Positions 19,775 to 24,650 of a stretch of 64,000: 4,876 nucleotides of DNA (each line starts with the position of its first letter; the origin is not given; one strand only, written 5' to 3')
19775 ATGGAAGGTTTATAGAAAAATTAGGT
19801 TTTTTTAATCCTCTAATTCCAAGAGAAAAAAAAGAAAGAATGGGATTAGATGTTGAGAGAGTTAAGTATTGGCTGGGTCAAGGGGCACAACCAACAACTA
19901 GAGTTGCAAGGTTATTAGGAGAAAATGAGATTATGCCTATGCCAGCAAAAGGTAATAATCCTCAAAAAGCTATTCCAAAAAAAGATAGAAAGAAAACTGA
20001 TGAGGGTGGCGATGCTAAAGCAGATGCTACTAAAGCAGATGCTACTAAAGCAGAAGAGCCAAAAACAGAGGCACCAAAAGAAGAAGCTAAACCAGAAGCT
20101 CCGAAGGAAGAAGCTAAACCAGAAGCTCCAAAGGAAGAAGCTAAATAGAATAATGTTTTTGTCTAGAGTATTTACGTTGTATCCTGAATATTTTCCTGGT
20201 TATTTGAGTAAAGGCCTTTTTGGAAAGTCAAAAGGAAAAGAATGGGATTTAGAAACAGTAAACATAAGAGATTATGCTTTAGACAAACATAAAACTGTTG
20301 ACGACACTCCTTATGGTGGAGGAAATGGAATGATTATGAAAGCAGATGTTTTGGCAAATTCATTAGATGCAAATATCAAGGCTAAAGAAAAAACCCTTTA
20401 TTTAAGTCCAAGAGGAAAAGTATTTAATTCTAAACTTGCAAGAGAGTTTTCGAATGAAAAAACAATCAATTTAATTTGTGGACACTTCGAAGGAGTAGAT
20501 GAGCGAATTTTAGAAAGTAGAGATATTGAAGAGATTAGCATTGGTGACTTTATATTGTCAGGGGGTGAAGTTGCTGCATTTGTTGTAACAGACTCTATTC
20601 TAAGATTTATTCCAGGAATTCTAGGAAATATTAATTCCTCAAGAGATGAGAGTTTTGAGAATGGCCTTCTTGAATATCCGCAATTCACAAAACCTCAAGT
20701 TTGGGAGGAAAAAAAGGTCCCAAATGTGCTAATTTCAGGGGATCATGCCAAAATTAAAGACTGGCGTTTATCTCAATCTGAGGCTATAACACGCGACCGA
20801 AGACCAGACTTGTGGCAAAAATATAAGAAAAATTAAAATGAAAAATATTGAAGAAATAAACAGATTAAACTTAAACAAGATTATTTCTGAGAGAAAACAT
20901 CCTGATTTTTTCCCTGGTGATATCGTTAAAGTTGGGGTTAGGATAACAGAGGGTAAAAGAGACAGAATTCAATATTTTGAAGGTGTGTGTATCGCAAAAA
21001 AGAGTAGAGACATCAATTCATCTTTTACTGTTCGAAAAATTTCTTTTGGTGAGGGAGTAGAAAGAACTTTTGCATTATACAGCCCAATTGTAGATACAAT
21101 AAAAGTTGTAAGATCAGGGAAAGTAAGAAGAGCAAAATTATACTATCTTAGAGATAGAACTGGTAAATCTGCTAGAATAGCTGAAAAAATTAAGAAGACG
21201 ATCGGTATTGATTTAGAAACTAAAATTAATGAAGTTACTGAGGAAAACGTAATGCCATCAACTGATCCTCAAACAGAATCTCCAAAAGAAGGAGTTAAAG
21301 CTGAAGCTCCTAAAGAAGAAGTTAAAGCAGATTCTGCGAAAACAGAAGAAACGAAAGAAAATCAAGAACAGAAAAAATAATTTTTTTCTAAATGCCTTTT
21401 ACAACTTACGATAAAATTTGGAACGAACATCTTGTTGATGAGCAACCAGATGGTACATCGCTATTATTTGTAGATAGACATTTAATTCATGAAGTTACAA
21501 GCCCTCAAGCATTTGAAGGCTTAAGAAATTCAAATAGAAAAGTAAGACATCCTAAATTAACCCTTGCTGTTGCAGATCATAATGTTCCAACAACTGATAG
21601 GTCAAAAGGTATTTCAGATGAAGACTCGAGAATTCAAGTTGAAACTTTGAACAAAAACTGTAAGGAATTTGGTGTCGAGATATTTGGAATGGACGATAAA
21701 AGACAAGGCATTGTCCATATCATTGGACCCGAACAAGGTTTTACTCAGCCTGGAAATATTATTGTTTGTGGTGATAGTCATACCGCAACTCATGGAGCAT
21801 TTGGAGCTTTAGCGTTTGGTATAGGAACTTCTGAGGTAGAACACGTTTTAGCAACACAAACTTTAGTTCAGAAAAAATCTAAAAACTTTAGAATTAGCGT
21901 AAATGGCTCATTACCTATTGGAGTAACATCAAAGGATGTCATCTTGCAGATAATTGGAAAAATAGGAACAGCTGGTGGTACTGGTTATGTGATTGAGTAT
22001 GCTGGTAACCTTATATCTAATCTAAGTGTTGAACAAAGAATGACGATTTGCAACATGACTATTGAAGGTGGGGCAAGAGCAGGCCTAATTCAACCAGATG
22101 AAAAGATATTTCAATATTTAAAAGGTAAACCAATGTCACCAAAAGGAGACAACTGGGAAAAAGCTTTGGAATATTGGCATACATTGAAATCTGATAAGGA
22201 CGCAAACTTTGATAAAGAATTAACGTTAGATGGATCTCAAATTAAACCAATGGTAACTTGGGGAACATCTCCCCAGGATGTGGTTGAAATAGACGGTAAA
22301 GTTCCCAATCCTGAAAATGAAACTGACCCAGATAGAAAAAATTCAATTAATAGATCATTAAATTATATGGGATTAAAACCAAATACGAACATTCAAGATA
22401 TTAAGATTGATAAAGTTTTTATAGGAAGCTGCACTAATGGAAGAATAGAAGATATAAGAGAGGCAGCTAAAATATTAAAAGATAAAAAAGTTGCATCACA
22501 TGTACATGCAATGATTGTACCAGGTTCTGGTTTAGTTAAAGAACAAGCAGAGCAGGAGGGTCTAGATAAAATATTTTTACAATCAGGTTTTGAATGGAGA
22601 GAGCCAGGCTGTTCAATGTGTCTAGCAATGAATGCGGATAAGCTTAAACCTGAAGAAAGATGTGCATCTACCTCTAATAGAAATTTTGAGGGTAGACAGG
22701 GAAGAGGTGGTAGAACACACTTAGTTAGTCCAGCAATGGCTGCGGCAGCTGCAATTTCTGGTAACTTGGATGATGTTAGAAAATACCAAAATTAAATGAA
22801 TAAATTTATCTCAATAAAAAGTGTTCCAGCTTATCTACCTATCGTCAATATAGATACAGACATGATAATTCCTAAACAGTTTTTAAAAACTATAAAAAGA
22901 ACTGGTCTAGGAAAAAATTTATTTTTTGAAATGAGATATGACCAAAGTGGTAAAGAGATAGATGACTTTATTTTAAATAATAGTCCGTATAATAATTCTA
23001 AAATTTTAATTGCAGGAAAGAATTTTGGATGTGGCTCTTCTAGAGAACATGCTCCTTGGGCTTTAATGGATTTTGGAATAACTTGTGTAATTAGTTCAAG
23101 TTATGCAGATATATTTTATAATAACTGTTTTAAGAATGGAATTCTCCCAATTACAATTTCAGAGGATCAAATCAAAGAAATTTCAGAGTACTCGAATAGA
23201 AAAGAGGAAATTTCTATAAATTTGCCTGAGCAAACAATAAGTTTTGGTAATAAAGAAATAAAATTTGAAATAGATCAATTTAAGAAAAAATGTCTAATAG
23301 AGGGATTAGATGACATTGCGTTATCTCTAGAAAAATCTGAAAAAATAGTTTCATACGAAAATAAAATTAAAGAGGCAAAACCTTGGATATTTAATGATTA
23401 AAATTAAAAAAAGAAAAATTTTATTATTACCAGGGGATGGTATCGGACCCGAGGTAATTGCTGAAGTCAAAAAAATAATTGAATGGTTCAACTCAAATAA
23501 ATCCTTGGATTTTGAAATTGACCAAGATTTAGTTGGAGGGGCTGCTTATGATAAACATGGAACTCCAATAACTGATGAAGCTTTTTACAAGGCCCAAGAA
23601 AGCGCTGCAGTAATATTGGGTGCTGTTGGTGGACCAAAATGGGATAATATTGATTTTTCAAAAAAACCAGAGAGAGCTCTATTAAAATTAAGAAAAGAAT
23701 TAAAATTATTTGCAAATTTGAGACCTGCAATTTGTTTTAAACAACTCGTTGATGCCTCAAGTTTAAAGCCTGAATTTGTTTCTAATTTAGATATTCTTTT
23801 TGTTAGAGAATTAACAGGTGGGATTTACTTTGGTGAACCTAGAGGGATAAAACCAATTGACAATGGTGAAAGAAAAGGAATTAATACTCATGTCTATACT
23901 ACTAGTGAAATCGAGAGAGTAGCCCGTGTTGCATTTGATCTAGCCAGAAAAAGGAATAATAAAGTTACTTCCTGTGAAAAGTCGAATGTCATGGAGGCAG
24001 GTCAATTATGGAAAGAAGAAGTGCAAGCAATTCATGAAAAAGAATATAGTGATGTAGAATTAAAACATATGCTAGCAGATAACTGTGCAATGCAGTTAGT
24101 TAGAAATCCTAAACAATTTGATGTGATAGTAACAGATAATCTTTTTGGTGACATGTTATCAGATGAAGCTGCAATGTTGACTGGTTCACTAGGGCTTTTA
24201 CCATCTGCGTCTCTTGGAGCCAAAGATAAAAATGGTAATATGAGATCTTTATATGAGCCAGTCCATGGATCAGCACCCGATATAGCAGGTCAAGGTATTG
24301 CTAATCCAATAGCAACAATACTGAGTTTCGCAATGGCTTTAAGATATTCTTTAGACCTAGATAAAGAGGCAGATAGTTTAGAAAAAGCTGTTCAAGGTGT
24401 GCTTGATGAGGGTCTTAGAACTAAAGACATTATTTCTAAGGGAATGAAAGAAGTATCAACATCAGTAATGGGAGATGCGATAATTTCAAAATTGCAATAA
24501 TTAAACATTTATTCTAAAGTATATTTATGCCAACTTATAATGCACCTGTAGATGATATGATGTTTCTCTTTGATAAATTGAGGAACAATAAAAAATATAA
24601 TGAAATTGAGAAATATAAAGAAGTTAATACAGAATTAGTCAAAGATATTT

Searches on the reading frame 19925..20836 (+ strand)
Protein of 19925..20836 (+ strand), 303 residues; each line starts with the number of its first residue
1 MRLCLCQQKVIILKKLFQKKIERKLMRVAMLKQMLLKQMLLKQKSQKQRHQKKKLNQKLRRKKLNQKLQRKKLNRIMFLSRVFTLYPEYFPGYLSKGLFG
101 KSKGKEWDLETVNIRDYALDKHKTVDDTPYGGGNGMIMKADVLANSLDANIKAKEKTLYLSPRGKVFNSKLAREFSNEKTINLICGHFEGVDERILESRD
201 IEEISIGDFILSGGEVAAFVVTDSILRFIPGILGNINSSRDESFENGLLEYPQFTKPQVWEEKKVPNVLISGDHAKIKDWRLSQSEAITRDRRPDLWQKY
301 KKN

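Call 13: search_protein_families(library=pfam, proteins=[window:19925-20836:+])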
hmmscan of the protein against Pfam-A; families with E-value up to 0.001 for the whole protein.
window:19925-20836:+ (303 aa): 1 family
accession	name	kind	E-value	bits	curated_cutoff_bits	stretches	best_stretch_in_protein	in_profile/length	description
PF01746.26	tRNA_m1G_MT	-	3.4e-50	170.9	27.3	1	108-294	11-195/195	tRNA (Guanine-1)-methyltransferase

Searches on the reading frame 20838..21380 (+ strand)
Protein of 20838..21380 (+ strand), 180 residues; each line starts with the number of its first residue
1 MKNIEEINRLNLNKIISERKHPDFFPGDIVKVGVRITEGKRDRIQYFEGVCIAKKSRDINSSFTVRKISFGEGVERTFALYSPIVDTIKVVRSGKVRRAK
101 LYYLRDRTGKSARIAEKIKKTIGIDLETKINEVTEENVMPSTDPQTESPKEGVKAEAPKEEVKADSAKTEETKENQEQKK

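Call 13: search_protein_families(library=pfam, proteins=[window:20838-21380:+])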
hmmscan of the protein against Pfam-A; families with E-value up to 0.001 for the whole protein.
window:20838-21380:+ (180 aa): 1 family
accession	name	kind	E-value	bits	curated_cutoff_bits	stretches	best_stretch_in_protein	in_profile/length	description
PF01245.26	Ribosomal_L19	-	3.7e-44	149.7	22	1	17-117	11-111/111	Ribosomal protein L19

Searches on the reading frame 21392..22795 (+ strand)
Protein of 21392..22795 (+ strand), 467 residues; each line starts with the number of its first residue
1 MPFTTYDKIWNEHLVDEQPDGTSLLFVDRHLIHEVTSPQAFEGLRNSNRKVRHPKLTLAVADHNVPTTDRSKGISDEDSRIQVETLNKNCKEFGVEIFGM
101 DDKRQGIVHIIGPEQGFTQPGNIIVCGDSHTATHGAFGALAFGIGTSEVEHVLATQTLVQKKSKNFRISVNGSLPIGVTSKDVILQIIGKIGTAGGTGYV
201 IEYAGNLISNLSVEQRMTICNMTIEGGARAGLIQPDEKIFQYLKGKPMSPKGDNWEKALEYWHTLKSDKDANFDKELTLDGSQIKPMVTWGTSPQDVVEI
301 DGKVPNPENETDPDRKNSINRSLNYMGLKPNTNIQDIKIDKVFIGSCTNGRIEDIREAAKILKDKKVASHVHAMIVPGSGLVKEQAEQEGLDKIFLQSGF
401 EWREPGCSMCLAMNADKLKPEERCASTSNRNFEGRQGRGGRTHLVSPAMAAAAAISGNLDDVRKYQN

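Call 13: search_protein_families(library=pfam, proteins=[window:21392-22795:+])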
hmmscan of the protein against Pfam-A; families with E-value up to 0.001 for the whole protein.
window:21392-22795:+ (467 aa): 1 family
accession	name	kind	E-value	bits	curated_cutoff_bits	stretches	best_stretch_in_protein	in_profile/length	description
PF00330.25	Aconitase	-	1.1e-184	615.2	28.7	1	7-457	1-463/463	Aconitase family (aconitate hydratase)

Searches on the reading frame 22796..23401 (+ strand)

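Call 13: search_protein_families(library=pfam, proteins=[window:22796-23401:+])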
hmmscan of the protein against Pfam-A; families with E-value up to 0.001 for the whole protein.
window:22796-23401:+ (201 aa): 1 family
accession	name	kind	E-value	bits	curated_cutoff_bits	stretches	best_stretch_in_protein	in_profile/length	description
PF00694.25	Aconitase_C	-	5.5e-38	130.7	22.8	1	1-123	1-130/131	Aconitase C-terminal domain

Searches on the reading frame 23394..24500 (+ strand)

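Call 13: search_protein_families(library=pfam, proteins=[window:23394-24500:+])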
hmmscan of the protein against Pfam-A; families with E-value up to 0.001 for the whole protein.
window:23394-24500:+ (368 aa): 1 family
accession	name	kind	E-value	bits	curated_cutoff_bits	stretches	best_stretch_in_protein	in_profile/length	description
PF00180.25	Iso_dh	-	3.5e-140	467.6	27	1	8-363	1-348/348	Isocitrate/isopropylmalate dehydrogenase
